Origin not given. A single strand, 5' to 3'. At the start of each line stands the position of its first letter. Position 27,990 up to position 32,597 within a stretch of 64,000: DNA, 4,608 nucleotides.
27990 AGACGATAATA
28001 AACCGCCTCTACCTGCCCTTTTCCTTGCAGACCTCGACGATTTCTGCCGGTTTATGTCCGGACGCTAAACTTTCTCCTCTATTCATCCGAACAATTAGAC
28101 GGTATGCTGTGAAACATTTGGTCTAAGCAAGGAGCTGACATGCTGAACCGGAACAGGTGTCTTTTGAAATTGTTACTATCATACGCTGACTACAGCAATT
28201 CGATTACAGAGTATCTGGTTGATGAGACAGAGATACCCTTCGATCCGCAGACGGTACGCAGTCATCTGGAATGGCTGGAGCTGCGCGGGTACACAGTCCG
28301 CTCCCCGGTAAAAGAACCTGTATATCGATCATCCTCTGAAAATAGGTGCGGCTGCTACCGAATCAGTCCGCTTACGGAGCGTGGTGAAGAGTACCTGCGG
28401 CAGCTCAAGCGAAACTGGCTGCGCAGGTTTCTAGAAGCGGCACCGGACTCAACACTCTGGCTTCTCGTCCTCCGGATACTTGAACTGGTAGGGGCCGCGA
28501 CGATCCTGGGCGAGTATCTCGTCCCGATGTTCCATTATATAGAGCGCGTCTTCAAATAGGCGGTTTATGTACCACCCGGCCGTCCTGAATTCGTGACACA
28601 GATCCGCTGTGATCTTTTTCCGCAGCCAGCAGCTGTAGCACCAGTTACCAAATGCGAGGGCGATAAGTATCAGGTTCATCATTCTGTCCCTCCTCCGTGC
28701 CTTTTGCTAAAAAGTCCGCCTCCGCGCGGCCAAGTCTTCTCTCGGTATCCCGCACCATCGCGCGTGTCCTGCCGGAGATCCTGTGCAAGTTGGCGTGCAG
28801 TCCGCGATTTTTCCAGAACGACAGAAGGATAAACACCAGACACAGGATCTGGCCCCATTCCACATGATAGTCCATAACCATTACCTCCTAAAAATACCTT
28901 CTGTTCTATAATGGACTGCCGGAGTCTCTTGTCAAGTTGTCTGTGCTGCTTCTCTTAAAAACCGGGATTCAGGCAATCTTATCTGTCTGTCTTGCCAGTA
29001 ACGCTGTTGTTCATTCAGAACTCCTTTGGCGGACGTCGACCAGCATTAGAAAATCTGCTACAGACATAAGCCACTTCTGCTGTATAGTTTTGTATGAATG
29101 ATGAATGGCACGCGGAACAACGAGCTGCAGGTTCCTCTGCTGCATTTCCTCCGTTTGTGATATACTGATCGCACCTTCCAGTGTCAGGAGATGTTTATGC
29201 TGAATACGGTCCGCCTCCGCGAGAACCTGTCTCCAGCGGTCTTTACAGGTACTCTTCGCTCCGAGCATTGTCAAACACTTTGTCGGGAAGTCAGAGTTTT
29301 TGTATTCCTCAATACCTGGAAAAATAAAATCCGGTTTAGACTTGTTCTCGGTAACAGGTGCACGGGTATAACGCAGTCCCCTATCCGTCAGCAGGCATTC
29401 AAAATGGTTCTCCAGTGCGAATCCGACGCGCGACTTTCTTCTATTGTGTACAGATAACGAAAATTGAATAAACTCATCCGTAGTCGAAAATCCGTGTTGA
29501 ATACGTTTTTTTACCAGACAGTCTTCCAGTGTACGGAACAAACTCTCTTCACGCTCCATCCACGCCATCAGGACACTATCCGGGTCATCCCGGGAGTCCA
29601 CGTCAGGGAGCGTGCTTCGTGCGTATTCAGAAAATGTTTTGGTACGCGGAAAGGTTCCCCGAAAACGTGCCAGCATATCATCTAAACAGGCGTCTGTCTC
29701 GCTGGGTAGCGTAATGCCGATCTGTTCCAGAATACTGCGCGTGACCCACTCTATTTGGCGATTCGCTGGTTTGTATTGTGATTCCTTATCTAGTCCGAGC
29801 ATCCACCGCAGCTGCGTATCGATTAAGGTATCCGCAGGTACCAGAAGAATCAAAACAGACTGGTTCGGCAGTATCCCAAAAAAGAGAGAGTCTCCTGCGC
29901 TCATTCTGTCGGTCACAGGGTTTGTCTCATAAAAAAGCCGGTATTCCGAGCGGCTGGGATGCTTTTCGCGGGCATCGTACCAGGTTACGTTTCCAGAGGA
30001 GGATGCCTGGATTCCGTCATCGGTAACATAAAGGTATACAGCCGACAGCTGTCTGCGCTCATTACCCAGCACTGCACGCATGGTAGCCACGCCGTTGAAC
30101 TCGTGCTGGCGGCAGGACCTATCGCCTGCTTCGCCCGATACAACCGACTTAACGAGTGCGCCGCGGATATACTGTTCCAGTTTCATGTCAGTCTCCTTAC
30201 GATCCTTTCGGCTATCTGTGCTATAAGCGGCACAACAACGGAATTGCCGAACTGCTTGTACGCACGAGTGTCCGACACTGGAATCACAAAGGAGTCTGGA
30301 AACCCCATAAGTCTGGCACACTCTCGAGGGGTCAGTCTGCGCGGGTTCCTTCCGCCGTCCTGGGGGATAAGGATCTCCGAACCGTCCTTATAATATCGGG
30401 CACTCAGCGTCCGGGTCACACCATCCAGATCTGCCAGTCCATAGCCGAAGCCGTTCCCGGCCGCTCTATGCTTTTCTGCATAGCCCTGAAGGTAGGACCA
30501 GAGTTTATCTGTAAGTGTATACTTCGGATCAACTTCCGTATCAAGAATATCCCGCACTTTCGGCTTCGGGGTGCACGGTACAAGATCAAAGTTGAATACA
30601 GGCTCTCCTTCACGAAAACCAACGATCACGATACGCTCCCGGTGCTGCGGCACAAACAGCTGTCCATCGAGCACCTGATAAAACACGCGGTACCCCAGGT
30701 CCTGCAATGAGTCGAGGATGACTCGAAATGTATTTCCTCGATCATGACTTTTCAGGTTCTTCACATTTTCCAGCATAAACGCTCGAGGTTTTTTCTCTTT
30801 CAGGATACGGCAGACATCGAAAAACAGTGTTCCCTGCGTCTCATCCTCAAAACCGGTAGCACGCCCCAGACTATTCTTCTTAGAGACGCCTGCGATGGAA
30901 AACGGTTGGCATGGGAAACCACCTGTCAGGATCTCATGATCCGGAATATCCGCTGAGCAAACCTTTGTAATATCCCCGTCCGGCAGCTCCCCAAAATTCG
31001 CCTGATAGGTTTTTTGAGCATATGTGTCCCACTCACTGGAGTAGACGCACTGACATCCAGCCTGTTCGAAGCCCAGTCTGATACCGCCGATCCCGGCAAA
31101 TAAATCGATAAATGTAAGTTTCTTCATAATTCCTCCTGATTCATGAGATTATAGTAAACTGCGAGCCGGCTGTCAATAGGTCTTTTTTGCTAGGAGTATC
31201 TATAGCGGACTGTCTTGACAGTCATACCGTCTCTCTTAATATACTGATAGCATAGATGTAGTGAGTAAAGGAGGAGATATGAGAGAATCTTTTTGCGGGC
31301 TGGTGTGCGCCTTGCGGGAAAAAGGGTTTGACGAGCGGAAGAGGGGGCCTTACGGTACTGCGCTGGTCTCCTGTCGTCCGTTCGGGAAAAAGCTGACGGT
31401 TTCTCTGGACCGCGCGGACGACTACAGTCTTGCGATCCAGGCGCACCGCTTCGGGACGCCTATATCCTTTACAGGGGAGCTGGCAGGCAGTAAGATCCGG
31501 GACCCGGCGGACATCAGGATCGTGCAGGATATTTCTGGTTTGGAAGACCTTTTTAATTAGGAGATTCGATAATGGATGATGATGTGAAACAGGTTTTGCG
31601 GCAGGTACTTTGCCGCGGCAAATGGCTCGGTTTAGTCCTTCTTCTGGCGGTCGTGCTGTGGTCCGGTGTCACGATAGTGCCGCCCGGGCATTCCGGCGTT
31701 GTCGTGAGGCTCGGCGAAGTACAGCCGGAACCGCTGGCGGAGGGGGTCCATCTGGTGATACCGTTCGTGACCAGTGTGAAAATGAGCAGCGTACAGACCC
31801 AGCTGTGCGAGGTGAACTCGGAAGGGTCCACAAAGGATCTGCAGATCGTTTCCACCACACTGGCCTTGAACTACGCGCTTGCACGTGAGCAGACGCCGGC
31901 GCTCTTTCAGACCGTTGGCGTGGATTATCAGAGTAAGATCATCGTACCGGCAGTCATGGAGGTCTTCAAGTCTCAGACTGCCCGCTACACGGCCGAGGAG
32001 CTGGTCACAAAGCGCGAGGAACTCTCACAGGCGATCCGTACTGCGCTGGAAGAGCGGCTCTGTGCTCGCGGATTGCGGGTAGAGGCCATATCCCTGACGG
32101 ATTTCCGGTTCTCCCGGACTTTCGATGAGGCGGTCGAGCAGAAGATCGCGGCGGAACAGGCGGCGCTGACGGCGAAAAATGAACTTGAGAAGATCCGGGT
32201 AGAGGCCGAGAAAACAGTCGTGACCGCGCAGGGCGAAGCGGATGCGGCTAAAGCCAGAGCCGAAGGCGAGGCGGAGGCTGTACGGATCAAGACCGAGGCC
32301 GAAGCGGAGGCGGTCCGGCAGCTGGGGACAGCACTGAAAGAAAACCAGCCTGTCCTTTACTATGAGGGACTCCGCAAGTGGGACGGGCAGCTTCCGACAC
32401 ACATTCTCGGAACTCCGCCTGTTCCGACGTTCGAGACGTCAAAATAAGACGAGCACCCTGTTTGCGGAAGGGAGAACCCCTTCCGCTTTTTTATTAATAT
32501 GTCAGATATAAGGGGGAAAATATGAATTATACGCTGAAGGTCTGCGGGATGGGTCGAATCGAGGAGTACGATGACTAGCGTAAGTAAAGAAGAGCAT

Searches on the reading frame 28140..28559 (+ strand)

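Call 3: search_protein_families(library=pfam, proteins=[window:28140-28559:+], max_evalue=0.1)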
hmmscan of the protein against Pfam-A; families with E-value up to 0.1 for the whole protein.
window:28140-28559:+ (139 aa): 0 families

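Call 4: search_protein_families(library=padloc, proteins=[window:28140-28559:+], max_evalue=0.1)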
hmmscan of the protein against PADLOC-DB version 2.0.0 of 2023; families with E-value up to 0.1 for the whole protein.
window:28140-28559:+ (139 aa): 1 family
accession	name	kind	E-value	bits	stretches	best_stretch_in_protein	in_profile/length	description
PDLC01438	Csa3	-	0.0041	15.2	1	5-95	151-215/305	"CAS-I,CAS-II,CAS-III,CAS-IV,CAS-V,CAS-VI; associated_signaling"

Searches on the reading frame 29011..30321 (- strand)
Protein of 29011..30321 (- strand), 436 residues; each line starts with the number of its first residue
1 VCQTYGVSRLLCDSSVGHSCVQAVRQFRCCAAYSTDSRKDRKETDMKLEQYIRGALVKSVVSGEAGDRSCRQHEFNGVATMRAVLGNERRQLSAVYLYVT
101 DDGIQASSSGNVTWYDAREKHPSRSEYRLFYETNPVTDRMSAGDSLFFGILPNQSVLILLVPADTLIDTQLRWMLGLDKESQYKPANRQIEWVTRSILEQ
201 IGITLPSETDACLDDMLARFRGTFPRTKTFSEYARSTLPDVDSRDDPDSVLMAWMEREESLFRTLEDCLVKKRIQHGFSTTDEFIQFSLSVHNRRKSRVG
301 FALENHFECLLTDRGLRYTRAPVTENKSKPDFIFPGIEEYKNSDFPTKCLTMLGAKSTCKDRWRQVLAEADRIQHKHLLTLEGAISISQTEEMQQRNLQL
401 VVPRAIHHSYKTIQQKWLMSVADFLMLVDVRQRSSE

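Call 3: search_protein_families(library=pfam, proteins=[window:29011-30321:-], max_evalue=0.1)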
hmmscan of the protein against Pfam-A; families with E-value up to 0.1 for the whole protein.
window:29011-30321:- (436 aa): 1 family
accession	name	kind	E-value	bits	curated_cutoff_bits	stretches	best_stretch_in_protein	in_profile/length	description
PF09019.17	EcoRII-C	-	4.1e-69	232.3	25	1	262-425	1-165/165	EcoRII C terminal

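Call 4: search_protein_families(library=padloc, proteins=[window:29011-30321:-], max_evalue=0.1)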
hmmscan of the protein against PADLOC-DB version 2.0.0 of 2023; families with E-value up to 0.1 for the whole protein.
window:29011-30321:- (436 aa): 4 families
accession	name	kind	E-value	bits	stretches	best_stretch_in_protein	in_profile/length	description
PDLC03467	REase_II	-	5.4e-39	132.5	1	224-395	193-363/365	Type II restriction enzyme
PDLC03545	REase_II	-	2.3e-05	22.1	1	287-376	88-180/272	Type II restriction enzyme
PDLC01987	CARF_m5--CARF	-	0.00032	18.8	1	311-426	42-153/195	-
PDLC03466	REase_II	-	0.0087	13.7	1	289-398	110-226/305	Type II restriction enzyme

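Call 59: search_protein_families(library=ncbifam, proteins=[window:29011-30321:-], max_evalue=0.01)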
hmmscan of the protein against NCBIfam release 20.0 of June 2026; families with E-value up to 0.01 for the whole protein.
window:29011-30321:- (436 aa): 0 families

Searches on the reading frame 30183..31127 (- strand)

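Call 3: search_protein_families(library=pfam, proteins=[window:30183-31127:-], max_evalue=0.1)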
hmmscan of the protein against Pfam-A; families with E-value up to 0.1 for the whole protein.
window:30183-31127:- (314 aa): 2 families
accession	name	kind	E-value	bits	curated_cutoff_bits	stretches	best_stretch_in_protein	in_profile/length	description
PF00145.23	DNA_methylase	-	5.2e-96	322.3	22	1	5-310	2-323/324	C-5 cytosine-specific DNA methylase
PF23627.1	LisH_WDR26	-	0.026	14.4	27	1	126-147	8-29/45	WDR26 Lis-homology motif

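Call 4: search_protein_families(library=padloc, proteins=[window:30183-31127:-], max_evalue=0.1)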
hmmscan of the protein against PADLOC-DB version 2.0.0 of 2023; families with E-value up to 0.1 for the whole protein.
window:30183-31127:- (314 aa): 61 families (the best 25 are shown)
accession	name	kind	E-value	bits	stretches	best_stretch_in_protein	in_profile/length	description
PDLC02653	DrmMII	-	5.6e-150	496.9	1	2-313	3-313/333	DrmMII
PDLC03361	MTase_II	-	2.3e-145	482.9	1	3-312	86-436/455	Type II methyltransferase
PDLC03272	MTase_II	-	4.2e-119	396.3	1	1-313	72-390/407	Type II methyltransferase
PDLC03733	oMTase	-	2.4e-104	347.8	2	56-307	164-452/476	orphan methyltransferase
PDLC03242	MTase_II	-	1.5e-79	265.9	1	3-313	100-399/409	Type II methyltransferase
PDLC03716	oMTase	-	1.6e-71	239.3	2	2-172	37-200/349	orphan methyltransferase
PDLC03217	MTase_II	-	2.7e-68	229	2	1-173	382-546/703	Type II methyltransferase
PDLC03378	MTase_II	-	1.5e-62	209.9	2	3-210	2-196/344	Type II methyltransferase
PDLC00026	DruM2|DruM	-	9.2e-55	184.5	1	2-312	3-317/336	DNA cytosine methylase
PDLC03234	MTase_II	-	1.4e-50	170.6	2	2-178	3-181/375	Type II methyltransferase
PDLC03326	MTase_II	-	1e-47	161.2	2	2-182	3-186/412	Type II methyltransferase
PDLC00034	DruM2|DruM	-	8.5e-47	157.6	2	4-171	8-186/457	DNA cytosine methylase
PDLC00033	DruM2|DruM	-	5.8e-45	152.2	2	2-189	20-200/368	DNA cytosine methylase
PDLC03286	MTase_II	-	7.4e-44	147.8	1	5-175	2-172/185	Type II methyltransferase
PDLC03269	MTase_II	-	1.6e-43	147.4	2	1-196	1-191/437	Type II methyltransferase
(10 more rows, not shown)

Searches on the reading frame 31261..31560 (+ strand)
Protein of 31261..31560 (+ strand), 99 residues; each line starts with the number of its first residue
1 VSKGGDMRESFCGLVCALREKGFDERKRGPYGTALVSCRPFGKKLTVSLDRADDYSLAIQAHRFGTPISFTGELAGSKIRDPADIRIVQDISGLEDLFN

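Call 3: search_protein_families(library=pfam, proteins=[window:31261-31560:+], max_evalue=0.1)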
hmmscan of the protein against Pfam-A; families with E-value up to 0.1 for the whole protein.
window:31261-31560:+ (99 aa): 1 family
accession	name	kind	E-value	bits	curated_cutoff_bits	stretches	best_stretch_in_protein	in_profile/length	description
PF24632.1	DUF7629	-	0.084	12.9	27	1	60-94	12-43/83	Domain of unknown function (DUF7629)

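Call 4: search_protein_families(library=padloc, proteins=[window:31261-31560:+], max_evalue=0.1)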
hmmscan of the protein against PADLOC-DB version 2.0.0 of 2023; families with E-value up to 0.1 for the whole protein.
window:31261-31560:+ (99 aa): 12 families
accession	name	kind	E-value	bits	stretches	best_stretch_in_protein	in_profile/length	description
PDLC04310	PDC-M02B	-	3.9e-05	20.5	1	43-90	322-372/394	-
PDLC04317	PDC-M02B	-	0.00018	18.4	1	43-76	320-352/396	-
PDLC04335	PDC-M02B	-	0.0002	18.3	1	42-77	312-346/364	-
PDLC04308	PDC-M02B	-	0.0002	18.1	1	8-75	297-364/391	-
PDLC04298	PDC-M02B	-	0.00094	16.2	1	43-87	326-373/380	-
PDLC04307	PDC-M02B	-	0.0042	14.2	1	32-77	307-353/373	-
PDLC04301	PDC-M02B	-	0.0044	14.1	1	45-77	331-362/378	-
PDLC04330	PDC-M02B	-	0.012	12.4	1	41-75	319-352/375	-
PDLC04303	PDC-M02B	-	0.017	12.2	1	34-75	326-366/383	-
PDLC04304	PDC-M02B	-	0.019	12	1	45-75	334-363/383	-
PDLC04321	PDC-M02B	-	0.043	10.9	1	35-76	327-367/383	-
PDLC04299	PDC-M02B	-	0.053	10.4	1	47-75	328-355/378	-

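Call 59: search_protein_families(library=ncbifam, proteins=[window:31279-31560:+], max_evalue=0.01)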
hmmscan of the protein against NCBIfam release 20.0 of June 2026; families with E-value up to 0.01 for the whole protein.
window:31279-31560:+ (93 aa): 0 families

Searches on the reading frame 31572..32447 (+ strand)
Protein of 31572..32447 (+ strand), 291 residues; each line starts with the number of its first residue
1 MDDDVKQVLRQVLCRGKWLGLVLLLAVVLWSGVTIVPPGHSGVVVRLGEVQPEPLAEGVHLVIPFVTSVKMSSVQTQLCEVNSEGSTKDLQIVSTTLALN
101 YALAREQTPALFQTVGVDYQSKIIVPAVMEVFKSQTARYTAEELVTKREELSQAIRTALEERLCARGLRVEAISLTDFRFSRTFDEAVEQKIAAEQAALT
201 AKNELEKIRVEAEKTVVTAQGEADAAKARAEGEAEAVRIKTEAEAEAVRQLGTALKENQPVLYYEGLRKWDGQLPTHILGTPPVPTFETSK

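Call 3: search_protein_families(library=pfam, proteins=[window:31572-32447:+], max_evalue=0.1)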
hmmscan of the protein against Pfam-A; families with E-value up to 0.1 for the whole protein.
window:31572-32447:+ (291 aa): 2 families
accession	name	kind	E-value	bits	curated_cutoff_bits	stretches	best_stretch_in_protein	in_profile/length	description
PF01145.31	Band_7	-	3e-29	102.7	23.6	1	34-207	1-174/176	SPFH domain / Band 7 family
PF04999.18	FtsL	-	0.042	14.3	22.9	0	123-183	23-87/97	Cell division protein FtsL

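Call 4: search_protein_families(library=padloc, proteins=[window:31572-32447:+], max_evalue=0.1)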
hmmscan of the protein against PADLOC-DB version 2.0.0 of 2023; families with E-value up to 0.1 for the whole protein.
window:31572-32447:+ (291 aa): 0 families

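Call 59: search_protein_families(library=ncbifam, proteins=[window:31572-32447:+], max_evalue=0.01)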
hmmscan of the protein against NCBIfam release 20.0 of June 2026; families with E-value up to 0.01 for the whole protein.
window:31572-32447:+ (291 aa): 4 families
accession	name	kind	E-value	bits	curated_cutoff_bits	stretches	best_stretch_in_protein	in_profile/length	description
TIGR01933.1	hflK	equivalog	1.6e-14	54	159.4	1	34-261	2-225/261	FtsH protease activity modulator HflK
TIGR01932.1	hflC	equivalog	3.1e-09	36.1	134.4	2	122-256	147-279/318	protease modulator HflC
NF008259.0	PRK11029.1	equivalog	5.9e-08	32.1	427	2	20-79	7-72/334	protease modulator HflC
NF058507.1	FlotScfldFlot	equivalog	0.0054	15.8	700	0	187-257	322-398/477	flotillin lipid rafts scaffold protein FloT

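Call 63: find_related_loci(query=window:31572-32447:+, collection=metagenome_contigs, flank=8000)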
Query window:31572-32447:+ (291 aa) in metagenome_contigs; peptide patterns used: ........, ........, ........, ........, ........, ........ (x = any residue, [..] = any of these).
344 stretches matched a pattern; 1 encode a relative of the query (tblastn E <= 1e-3); 1 distinct loci.
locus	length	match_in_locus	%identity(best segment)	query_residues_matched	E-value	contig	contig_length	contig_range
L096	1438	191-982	38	17-275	5e-54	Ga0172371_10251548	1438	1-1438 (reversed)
